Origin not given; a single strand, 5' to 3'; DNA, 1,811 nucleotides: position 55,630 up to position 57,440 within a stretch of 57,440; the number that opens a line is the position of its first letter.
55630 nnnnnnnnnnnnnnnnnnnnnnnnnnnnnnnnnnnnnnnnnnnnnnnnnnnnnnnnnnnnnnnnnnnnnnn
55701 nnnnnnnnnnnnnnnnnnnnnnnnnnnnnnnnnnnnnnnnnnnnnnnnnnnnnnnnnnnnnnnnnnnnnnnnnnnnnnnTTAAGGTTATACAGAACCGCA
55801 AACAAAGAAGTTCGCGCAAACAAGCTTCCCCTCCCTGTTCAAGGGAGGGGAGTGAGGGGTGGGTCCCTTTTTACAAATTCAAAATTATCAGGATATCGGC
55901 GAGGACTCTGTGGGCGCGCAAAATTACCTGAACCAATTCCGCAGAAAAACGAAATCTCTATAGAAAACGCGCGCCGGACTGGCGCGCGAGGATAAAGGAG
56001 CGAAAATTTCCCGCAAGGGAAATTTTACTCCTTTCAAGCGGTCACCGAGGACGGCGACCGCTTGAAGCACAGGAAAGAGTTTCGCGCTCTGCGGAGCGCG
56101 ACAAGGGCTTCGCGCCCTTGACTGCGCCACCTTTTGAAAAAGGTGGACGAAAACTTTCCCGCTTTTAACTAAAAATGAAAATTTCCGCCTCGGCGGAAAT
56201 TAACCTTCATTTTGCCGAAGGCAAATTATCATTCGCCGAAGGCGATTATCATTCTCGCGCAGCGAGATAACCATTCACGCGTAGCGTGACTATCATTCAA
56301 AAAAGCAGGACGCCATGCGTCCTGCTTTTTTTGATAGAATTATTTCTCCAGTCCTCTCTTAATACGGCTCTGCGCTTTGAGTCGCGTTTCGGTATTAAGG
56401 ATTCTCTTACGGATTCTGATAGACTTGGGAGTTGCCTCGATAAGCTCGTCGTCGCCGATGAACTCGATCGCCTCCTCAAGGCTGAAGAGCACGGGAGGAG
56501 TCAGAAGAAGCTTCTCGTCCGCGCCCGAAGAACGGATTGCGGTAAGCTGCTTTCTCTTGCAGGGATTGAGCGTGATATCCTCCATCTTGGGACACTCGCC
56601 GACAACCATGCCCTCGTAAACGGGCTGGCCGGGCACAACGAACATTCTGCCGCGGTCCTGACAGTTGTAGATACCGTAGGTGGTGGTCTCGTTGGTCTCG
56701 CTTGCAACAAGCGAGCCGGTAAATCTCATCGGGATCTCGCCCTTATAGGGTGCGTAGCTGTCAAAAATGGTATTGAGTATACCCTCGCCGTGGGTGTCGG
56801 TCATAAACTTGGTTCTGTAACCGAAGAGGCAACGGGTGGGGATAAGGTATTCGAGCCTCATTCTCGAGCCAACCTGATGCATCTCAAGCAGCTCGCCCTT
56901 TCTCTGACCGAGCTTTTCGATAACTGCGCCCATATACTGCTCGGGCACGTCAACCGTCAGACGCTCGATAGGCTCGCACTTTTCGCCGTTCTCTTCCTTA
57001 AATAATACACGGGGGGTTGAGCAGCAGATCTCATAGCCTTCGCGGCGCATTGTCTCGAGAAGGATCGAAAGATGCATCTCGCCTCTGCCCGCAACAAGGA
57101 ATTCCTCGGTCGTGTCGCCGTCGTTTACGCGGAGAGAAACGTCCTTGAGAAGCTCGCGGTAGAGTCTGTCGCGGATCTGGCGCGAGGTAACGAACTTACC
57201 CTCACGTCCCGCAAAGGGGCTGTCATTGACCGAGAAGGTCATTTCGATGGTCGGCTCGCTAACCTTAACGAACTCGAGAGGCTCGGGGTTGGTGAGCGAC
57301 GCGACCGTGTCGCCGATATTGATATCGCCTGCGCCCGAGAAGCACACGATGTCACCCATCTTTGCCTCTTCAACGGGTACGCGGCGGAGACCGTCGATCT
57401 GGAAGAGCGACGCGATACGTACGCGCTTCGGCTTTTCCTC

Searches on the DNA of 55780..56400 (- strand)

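Call 12: search_rna_families(source=window, start=56100, end=56400, threshold=evalue, max_evalue=1, show_alignments=2)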
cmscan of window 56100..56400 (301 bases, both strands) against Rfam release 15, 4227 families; matches with E-value up to 1: 9.
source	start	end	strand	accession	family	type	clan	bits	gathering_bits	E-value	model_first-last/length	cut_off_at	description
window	56221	56298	-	RF01706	Gut-1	Gene; sRNA;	-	34.3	50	3e-05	1-77/77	no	Gut-1 RNA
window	56286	56338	+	RF02056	STnc390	Gene; sRNA;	-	24.4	50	0.0029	1-60/60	no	Salmonella sRNA STnc390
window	56289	56347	-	RF02436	SpF43_sRNA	Gene; sRNA;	-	21.7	70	0.044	1-99/99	no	Streptococcus sRNA SpF43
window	56239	56344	+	RF02748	FtrB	Gene; sRNA;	-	18.6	66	0.99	1-115/115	no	Francisella sRNA B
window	56100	56181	+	RF01730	Termite-leu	Cis-reg;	-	18.5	51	0.13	1-78/78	no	Termite-leu RNA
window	56299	56327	+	RF02082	STnc540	Gene; sRNA;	-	16.9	38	0.2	112-140/202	no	Enterobacterial sRNA STnc540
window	56172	56213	-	RF04033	mir-8512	Gene; miRNA;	-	16.5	90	0.61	10-51/61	no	mir-8512 microRNA precursor family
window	56303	56331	-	RF02082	STnc540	Gene; sRNA;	-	15.4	38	0.5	112-140/202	no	Enterobacterial sRNA STnc540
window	56146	56280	-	RF02634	EF3314_EF3315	Gene; sRNA;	-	14.1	100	0.54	1-141/141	no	Enterococcus sRNA EF3314_EF3315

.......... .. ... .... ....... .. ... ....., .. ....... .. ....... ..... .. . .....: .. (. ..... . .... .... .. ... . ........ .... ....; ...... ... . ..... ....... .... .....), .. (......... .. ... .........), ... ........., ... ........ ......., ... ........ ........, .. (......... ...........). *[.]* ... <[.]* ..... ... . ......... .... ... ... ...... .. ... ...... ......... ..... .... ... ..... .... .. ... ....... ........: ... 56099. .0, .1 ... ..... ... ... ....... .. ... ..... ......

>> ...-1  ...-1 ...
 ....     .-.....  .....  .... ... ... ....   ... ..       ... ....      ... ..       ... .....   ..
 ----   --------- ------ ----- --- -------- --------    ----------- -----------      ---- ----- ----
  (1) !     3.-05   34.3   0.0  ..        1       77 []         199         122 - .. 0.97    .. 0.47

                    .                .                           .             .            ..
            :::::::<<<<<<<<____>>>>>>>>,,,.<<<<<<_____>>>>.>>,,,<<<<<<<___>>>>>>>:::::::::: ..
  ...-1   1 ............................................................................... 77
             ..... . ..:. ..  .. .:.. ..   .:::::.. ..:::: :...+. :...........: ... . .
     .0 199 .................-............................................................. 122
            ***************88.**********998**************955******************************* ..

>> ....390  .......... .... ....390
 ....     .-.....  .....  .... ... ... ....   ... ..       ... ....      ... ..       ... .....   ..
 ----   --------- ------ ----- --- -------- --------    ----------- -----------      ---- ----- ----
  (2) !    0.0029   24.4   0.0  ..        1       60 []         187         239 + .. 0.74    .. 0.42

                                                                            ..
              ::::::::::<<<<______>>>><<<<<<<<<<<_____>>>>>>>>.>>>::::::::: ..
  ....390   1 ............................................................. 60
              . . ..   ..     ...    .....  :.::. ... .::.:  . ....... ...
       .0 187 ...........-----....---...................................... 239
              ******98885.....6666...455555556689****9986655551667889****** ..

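Call 51: search_rna_families(source=window, start=55780, end=56200, threshold=evalue, max_evalue=0.1, show_alignments=1)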
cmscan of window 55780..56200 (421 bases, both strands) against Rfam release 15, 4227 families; matches with E-value up to 0.1: 2.
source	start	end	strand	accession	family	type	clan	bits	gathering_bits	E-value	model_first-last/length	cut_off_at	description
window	55988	56036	-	RF04343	Plastid-psbA-2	Cis-reg;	CL00153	22.8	55.8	0.053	1-60/60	no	Plastid-psbA-2 3UTR RNA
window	55960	56037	-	RF02869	ncS025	Gene; sRNA;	-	22.7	46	0.069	1-85/85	no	Burkholderia sRNA 25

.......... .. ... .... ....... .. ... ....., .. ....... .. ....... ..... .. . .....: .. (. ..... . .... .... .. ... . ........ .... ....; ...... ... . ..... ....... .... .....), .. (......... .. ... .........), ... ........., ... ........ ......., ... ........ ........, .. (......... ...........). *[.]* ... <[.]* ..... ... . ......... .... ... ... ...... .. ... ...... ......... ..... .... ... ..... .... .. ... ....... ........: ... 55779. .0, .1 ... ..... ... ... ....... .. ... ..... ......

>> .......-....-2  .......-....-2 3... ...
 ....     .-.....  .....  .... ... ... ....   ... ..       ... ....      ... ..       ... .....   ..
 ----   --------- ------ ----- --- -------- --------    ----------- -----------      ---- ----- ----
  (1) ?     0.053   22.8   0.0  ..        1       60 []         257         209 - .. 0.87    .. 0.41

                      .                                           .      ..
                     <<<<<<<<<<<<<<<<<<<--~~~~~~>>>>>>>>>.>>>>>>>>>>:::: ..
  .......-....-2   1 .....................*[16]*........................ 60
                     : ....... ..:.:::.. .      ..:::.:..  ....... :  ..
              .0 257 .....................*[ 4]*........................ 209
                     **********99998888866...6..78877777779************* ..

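Call 62: search_dna_similar(query=window:56170-56300:-, collection=plasmids, mode=distant, max_evalue=0.001, max_rows=10)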
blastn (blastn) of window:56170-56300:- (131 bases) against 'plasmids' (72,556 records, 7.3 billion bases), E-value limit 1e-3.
No match.

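Call 63: search_dna_similar(query=window:56170-56300:-, collection=phages, mode=distant, max_evalue=0.001, max_rows=10)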
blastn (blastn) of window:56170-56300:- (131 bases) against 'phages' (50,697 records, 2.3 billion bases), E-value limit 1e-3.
No match.

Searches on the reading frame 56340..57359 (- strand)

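Call 29: search_protein_families(library=pfam, proteins=[window:56340-57359:-])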
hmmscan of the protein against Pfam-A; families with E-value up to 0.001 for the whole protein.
window:56340-57359:- (339 aa): 3 families
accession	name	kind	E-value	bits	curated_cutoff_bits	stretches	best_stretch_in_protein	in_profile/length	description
PF21018.2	BipA_C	-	1.3e-42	144.4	23.8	1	214-322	1-109/110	TypA/BipA C-terminal domain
PF00679.30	EFG_C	-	8.7e-26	90.2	27.9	1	127-210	2-86/89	Elongation factor G C-terminus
PF14492.12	EFG_III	-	4.5e-07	30.3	27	1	61-107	20-66/75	Elongation Factor G, domain III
